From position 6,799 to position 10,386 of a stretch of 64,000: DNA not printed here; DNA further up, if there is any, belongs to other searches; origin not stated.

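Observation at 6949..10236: Highly divergent SecA paralogue with insertions and no zinc tail, without SecY2 or accessory Sec genes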

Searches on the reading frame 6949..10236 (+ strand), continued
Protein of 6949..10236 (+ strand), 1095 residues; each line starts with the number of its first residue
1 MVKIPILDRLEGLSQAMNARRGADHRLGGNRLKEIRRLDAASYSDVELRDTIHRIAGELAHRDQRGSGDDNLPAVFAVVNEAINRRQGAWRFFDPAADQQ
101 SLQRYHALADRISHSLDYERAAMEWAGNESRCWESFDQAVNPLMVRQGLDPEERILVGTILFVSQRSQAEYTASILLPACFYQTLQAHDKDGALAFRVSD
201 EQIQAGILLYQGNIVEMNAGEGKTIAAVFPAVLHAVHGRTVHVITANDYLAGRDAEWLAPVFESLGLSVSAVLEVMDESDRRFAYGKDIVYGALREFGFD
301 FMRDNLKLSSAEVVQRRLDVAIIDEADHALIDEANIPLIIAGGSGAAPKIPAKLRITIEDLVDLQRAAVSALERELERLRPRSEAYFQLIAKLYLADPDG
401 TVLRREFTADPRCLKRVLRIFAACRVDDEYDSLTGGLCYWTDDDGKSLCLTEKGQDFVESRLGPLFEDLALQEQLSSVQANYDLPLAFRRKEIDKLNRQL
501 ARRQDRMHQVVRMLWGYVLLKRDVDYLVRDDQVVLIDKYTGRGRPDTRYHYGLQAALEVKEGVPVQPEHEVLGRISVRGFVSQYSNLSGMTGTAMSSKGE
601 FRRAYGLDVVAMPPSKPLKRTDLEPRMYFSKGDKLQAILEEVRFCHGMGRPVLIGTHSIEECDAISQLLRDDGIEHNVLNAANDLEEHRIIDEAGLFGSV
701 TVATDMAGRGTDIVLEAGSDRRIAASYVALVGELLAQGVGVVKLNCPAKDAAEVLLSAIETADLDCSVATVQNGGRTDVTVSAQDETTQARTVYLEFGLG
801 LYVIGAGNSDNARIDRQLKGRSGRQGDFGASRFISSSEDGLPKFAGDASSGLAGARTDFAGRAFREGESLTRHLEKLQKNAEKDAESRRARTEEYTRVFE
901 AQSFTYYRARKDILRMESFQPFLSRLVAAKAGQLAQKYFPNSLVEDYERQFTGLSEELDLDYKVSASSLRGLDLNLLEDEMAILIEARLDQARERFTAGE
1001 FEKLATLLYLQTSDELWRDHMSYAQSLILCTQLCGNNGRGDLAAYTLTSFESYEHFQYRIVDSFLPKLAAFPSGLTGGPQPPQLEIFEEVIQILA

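Call 14: search_protein_families(library=ncbifam, proteins=[P0013, P0042, P0046, P0047, P0060, P0062, P0064, P0102], max_evalue=1e-100)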
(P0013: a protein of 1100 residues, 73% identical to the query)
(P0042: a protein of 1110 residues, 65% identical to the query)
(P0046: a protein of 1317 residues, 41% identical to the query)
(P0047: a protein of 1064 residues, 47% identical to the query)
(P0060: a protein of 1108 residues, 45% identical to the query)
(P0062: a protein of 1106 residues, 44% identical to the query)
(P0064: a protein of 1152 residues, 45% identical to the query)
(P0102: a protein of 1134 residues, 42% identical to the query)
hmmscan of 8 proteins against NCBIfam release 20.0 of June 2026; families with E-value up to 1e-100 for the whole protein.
P0013 (1100 aa): 8 families
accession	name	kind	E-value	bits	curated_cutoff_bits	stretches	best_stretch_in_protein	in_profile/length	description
NF009538.1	PRK12904.1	equivalog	4.3e-160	534.5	814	1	165-1067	46-802/814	preprotein translocase subunit SecA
TIGR00963.1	secA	equivalog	2.9e-155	518.6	800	1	171-1059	30-781/787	preprotein translocase subunit SecA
NF006630.0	PRK09200.1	subfamily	1.5e-143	479.7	862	0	504-721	281-498/789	preprotein translocase subunit SecA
NF009536.0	PRK12901.1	equivalog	5.2e-139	465.2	1493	1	202-719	174-701/1118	preprotein translocase subunit SecA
TIGR04397.1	SecA2_Bac_anthr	exception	6.6e-128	428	1085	0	505-721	280-496/774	accessory Sec system translocase SecA2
TIGR04221.1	SecA2_Mycobac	equivalog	8.1e-126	421.1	725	0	509-732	283-505/762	accessory Sec system translocase SecA2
TIGR03714.1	secA2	equivalog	8.7e-119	397.9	930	0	511-721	284-494/762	accessory Sec system translocase SecA2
NF012136.0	SecA2_Lm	equivalog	6.4e-103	345.2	1100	0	489-720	263-492/776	accessory Sec system translocase SecA2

P0042 (1110 aa): 8 families
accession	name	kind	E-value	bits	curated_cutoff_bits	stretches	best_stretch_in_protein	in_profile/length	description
NF009538.1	PRK12904.1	equivalog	2.4e-161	538.7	814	1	191-1079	73-808/814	preprotein translocase subunit SecA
TIGR00963.1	secA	equivalog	8.1e-156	520.4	800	1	169-1069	31-785/787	preprotein translocase subunit SecA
NF006630.0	PRK09200.1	subfamily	1.8e-146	489.3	862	0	483-721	262-498/789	preprotein translocase subunit SecA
NF009536.0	PRK12901.1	equivalog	1.3e-142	477.2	1493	1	199-719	174-701/1118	preprotein translocase subunit SecA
TIGR04397.1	SecA2_Bac_anthr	exception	1.8e-129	433.2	1085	0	510-720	285-495/774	accessory Sec system translocase SecA2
TIGR03714.1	secA2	equivalog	5.8e-124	415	930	0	487-721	262-494/762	accessory Sec system translocase SecA2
TIGR04221.1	SecA2_Mycobac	equivalog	1.5e-120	403.7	725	0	509-718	283-492/762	accessory Sec system translocase SecA2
NF012136.0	SecA2_Lm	equivalog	3.2e-103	346.2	1100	0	444-721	220-493/776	accessory Sec system translocase SecA2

P0046 (1317 aa): 8 families
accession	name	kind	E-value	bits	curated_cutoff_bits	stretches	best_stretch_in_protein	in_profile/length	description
NF009538.1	PRK12904.1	equivalog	1.5e-192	641.9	814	1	391-1277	65-811/814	preprotein translocase subunit SecA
TIGR00963.1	secA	equivalog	4.9e-187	623.7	800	1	393-1261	45-782/787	preprotein translocase subunit SecA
NF006630.0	PRK09200.1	subfamily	2e-185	618.2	862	0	707-921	284-498/789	preprotein translocase subunit SecA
TIGR04397.1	SecA2_Bac_anthr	exception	1.8e-168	562.2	1085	0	711-920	286-495/774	accessory Sec system translocase SecA2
NF009536.0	PRK12901.1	equivalog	2.5e-165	552.4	1493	1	407-920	174-702/1118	preprotein translocase subunit SecA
TIGR04221.1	SecA2_Mycobac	equivalog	1.2e-156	523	725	0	711-918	285-492/762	accessory Sec system translocase SecA2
TIGR03714.1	secA2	equivalog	6.2e-155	517.4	930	0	707-922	280-495/762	accessory Sec system translocase SecA2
NF012136.0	SecA2_Lm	equivalog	1.3e-121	407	1100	0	713-920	285-492/776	accessory Sec system translocase SecA2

P0047 (1064 aa): 8 families
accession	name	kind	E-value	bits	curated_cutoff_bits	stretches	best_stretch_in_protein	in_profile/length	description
NF009538.1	PRK12904.1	equivalog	1.1e-166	556.3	814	1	158-1037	72-808/814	preprotein translocase subunit SecA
TIGR00963.1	secA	equivalog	1.2e-159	533.1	800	1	159-1027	51-785/787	preprotein translocase subunit SecA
NF006630.0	PRK09200.1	subfamily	1.2e-149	499.9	862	0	472-687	283-498/789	preprotein translocase subunit SecA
NF009536.0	PRK12901.1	equivalog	1.8e-145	486.6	1493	1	166-685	173-701/1118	preprotein translocase subunit SecA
TIGR04397.1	SecA2_Bac_anthr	exception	7.7e-139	464.1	1085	0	476-686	285-495/774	accessory Sec system translocase SecA2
TIGR04221.1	SecA2_Mycobac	equivalog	1e-127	427.4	725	0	476-683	284-491/762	accessory Sec system translocase SecA2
TIGR03714.1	secA2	equivalog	6.4e-121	405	930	0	477-687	284-494/762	accessory Sec system translocase SecA2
NF012136.0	SecA2_Lm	equivalog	2.5e-105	353.2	1100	0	471-687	277-493/776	accessory Sec system translocase SecA2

P0060 (1108 aa): 8 families
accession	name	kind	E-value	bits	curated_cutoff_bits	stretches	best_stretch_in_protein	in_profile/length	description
NF009538.1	PRK12904.1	equivalog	6.3e-168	560.4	814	1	203-1072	73-799/814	preprotein translocase subunit SecA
TIGR00963.1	secA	equivalog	2.9e-162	541.7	800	1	203-1063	51-777/787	preprotein translocase subunit SecA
NF006630.0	PRK09200.1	subfamily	1.3e-153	513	862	0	517-732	284-499/789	preprotein translocase subunit SecA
NF009536.0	PRK12901.1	equivalog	1.5e-146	490.2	1493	1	212-729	175-701/1118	preprotein translocase subunit SecA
TIGR04397.1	SecA2_Bac_anthr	exception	8.1e-143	477.3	1085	0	520-731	285-496/774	accessory Sec system translocase SecA2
TIGR04221.1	SecA2_Mycobac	equivalog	2.5e-130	436.1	725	0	519-733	283-496/762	accessory Sec system translocase SecA2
TIGR03714.1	secA2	equivalog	3e-124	416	930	0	521-732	284-495/762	accessory Sec system translocase SecA2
NF012136.0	SecA2_Lm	equivalog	1.1e-103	347.8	1100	0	430-730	202-492/776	accessory Sec system translocase SecA2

P0062 (1106 aa): 8 families
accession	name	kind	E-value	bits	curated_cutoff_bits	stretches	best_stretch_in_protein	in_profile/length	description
NF009538.1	PRK12904.1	equivalog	4.5e-171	570.8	814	1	207-1080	77-808/814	preprotein translocase subunit SecA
TIGR00963.1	secA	equivalog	1.3e-163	546.2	800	1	208-1071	56-786/787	preprotein translocase subunit SecA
NF006630.0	PRK09200.1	subfamily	1.7e-152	509.3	862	0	516-730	284-498/789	preprotein translocase subunit SecA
NF009536.0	PRK12901.1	equivalog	9.1e-152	507.4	1493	1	202-728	163-701/1118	preprotein translocase subunit SecA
TIGR04397.1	SecA2_Bac_anthr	exception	2.7e-141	472.3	1085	0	520-729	286-495/774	accessory Sec system translocase SecA2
TIGR04221.1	SecA2_Mycobac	equivalog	7.1e-128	427.9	725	0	517-726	282-491/762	accessory Sec system translocase SecA2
TIGR03714.1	secA2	equivalog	1.6e-125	420.2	930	0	514-730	277-494/762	accessory Sec system translocase SecA2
NF012136.0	SecA2_Lm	equivalog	1.3e-114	383.8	1100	0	522-729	285-492/776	accessory Sec system translocase SecA2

P0064 (1152 aa): 8 families
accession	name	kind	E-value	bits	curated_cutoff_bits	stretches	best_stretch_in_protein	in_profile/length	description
NF009538.1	PRK12904.1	equivalog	1e-171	573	814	1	231-1114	65-806/814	preprotein translocase subunit SecA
TIGR00963.1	secA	equivalog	2.5e-170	568.4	800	1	231-1076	43-755/787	preprotein translocase subunit SecA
NF006630.0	PRK09200.1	subfamily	4.1e-156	521.2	862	0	552-767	284-499/789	preprotein translocase subunit SecA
NF009536.0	PRK12901.1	equivalog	1.2e-152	510.3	1493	1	247-767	174-704/1118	preprotein translocase subunit SecA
TIGR04397.1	SecA2_Bac_anthr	exception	7.6e-145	484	1085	0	548-766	279-496/774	accessory Sec system translocase SecA2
TIGR03714.1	secA2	equivalog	3.9e-128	428.8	930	0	552-766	280-494/762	accessory Sec system translocase SecA2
TIGR04221.1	SecA2_Mycobac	equivalog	1.3e-124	417.2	725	0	556-762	285-491/762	accessory Sec system translocase SecA2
NF012136.0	SecA2_Lm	equivalog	3e-111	372.7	1100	0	559-766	286-493/776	accessory Sec system translocase SecA2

P0102 (1134 aa): 8 families
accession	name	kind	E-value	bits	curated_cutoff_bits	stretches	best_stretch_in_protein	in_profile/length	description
TIGR00963.1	secA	equivalog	2e-162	542.3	800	1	206-1060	37-752/787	preprotein translocase subunit SecA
NF009538.1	PRK12904.1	equivalog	3.5e-162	541.5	814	1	215-1105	66-809/814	preprotein translocase subunit SecA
NF006630.0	PRK09200.1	subfamily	3.7e-149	498.2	862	0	539-749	288-498/789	preprotein translocase subunit SecA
NF009536.0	PRK12901.1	equivalog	9.9e-144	480.8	1493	1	229-748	173-702/1118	preprotein translocase subunit SecA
TIGR04397.1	SecA2_Bac_anthr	exception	5.8e-138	461.2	1085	0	540-748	287-495/774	accessory Sec system translocase SecA2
TIGR03714.1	secA2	equivalog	2.9e-124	416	930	0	540-748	285-493/762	accessory Sec system translocase SecA2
TIGR04221.1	SecA2_Mycobac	equivalog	2e-121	406.6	725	0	540-745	286-491/762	accessory Sec system translocase SecA2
NF012136.0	SecA2_Lm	equivalog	5.9e-102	342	1100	0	543-749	287-493/776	accessory Sec system translocase SecA2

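Call 15: list_cluster_members(proteins=[P0042, P0062, P0064, P0102, P0110, P0043, P0046, P0028, P0013, P0016])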
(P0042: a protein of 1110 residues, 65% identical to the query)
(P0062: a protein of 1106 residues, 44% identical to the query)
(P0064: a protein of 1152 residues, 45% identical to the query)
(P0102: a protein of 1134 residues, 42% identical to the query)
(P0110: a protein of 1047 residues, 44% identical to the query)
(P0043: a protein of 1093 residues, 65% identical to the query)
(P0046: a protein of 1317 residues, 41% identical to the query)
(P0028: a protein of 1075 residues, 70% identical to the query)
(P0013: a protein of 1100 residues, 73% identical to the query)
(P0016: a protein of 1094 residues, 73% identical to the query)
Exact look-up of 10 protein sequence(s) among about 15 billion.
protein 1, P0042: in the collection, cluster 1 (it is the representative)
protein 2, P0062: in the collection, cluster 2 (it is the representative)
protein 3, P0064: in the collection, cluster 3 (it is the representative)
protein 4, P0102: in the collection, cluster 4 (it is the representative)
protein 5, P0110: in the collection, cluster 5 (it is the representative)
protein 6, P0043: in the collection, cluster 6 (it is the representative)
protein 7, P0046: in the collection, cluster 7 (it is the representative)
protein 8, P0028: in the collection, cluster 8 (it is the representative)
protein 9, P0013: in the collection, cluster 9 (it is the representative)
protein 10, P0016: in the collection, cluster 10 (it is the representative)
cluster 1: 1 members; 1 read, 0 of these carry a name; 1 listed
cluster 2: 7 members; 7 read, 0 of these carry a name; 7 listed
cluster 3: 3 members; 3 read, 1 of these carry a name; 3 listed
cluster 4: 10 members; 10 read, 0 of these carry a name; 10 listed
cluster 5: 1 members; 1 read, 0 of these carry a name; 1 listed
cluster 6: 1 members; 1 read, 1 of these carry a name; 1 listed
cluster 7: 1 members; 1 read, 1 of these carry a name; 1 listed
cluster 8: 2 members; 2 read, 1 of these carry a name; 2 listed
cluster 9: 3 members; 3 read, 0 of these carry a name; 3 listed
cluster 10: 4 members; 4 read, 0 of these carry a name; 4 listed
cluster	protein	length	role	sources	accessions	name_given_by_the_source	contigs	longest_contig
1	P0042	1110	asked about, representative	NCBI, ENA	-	-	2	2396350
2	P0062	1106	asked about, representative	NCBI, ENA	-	-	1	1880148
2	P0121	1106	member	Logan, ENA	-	-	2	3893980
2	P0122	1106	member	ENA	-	-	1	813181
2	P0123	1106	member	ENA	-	-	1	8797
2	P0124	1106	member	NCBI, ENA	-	-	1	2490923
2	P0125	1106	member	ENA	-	-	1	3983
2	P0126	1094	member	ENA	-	-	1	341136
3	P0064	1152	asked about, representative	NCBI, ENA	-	-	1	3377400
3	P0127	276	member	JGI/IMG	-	preprotein translocase subunit SecA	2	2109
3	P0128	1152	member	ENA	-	-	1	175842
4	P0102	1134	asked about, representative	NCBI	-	-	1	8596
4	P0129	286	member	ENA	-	-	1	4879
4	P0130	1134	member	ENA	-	-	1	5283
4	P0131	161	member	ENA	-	-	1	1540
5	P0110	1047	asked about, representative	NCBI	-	-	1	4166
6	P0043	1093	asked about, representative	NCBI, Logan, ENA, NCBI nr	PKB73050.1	MAG: hypothetical protein BZY75_03885 [SAR202 cluster bacterium Io17-Chloro-G7]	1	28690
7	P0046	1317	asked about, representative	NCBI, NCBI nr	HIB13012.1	MAG TPA: hypothetical protein EYO17_14000 [Dehalococcoidia bacterium] | hypothetical protein [Dehalococcoidia bacterium]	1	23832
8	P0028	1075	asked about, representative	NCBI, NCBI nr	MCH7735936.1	MAG: hypothetical protein IH872_00890 [Chloroflexi bacterium] | hypothetical protein [Chloroflexota bacterium]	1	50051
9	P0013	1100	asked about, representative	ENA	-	-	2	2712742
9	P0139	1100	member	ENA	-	-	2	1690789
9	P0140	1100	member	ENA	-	-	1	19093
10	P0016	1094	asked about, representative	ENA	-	-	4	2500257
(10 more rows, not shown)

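Call 18: find_encoding_contigs(protein=P0013, flank=10000, max_places=3)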
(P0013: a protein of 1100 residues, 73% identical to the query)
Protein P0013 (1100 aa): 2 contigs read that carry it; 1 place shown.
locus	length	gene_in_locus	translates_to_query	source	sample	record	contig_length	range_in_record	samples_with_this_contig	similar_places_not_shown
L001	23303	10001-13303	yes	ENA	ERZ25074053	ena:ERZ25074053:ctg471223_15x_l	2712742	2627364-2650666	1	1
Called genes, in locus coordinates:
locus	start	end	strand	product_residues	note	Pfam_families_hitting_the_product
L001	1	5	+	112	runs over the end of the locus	-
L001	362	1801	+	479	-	PF27155:Y4rL_C, PF00665:rve (weak), PF22483:Mu-transpos_C_2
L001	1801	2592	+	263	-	PF01695:IstB_IS21, PF00308:Bac_DnaA (weak)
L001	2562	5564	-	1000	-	PF13185:GAF_2, PF01590:GAF, PF13185:GAF_2, PF00989:PAS, PF13426:PAS_9, PF00512:HisKA, PF02518:HATPase_c, PF00072:Response_reg, +3 more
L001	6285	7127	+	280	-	PF01149:Fapy_DNA_glyco, PF06831:H2TH, PF06827:zf-FPG_IleRS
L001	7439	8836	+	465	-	-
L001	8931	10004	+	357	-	PF07885:Ion_trans_2, PF22614:Slo-like_RCK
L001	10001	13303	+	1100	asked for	PF07517:SecA_DEAD, PF01043:SecA_PP_bind, PF21090:P-loop_SecA, PF07516:SecA_SW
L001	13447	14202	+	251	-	-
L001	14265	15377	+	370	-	-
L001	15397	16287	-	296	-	PF03994:DUF350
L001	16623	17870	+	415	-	PF00278:Orn_DAP_Arg_deC, PF02784:Orn_Arg_deC_N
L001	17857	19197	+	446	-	PF11805:DUF3326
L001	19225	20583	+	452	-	PF03951:Gln-synt_N (weak), PF00120:Gln-synt_C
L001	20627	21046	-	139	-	PF01243:PNPOx_N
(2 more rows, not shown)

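Call 19: find_encoding_contigs(protein=P0064, flank=10000, max_places=2)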
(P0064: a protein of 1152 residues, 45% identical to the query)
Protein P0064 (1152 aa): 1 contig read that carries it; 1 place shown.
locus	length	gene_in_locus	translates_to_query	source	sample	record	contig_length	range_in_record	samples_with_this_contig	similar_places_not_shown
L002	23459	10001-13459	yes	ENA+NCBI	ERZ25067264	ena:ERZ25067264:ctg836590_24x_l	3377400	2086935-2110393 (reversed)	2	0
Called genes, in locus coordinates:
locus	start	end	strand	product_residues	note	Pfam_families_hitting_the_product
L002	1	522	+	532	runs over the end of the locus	PF00501:AMP-binding, PF13193:AMP-binding_C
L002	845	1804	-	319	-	PF00296:Bac_luciferase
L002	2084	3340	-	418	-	PF05816:TelA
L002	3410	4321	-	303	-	-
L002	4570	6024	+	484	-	-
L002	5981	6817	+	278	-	-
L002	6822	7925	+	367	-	PF07885:Ion_trans_2, PF22614:Slo-like_RCK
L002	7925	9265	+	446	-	PF00501:AMP-binding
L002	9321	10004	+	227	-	-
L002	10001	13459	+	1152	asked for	PF07517:SecA_DEAD, PF01043:SecA_PP_bind, PF21090:P-loop_SecA, PF07516:SecA_SW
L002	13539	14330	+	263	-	-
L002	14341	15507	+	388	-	-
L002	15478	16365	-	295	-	PF03994:DUF350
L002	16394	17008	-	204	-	PF13785:DUF4178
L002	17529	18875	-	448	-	PF11805:DUF3326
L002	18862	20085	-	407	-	PF00278:Orn_DAP_Arg_deC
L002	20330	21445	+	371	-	PF01244:Peptidase_M19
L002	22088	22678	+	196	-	PF14595:Thioredoxin_9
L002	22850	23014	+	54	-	-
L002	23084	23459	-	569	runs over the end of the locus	PF20773:InhA-like_MAM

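Call 27: find_encoding_contigs(protein=P0062, flank=10000, max_places=3)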
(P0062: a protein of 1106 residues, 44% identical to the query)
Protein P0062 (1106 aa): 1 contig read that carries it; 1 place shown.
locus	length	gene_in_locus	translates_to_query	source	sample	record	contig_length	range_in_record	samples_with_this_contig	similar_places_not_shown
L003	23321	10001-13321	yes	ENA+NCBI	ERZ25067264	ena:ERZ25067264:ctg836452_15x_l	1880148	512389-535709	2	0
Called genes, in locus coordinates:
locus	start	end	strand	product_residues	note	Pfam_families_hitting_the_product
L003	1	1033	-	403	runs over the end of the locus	PF13393:tRNA-synt_His, PF00587:tRNA-synt_2b (weak), PF13393:tRNA-synt_His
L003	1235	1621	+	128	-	PF03551:PadR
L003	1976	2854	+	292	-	PF02645:DegV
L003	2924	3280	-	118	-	PF12680:SnoaL_2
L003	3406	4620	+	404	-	PF00872:Transposase_mut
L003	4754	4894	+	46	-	-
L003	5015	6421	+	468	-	-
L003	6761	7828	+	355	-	PF07885:Ion_trans_2, PF22614:Slo-like_RCK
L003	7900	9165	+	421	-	PF00501:AMP-binding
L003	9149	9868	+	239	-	-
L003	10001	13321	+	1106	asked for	PF07517:SecA_DEAD, PF01043:SecA_PP_bind, PF21090:P-loop_SecA, PF07516:SecA_SW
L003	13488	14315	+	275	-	-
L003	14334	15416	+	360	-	-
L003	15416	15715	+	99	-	-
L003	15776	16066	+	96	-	-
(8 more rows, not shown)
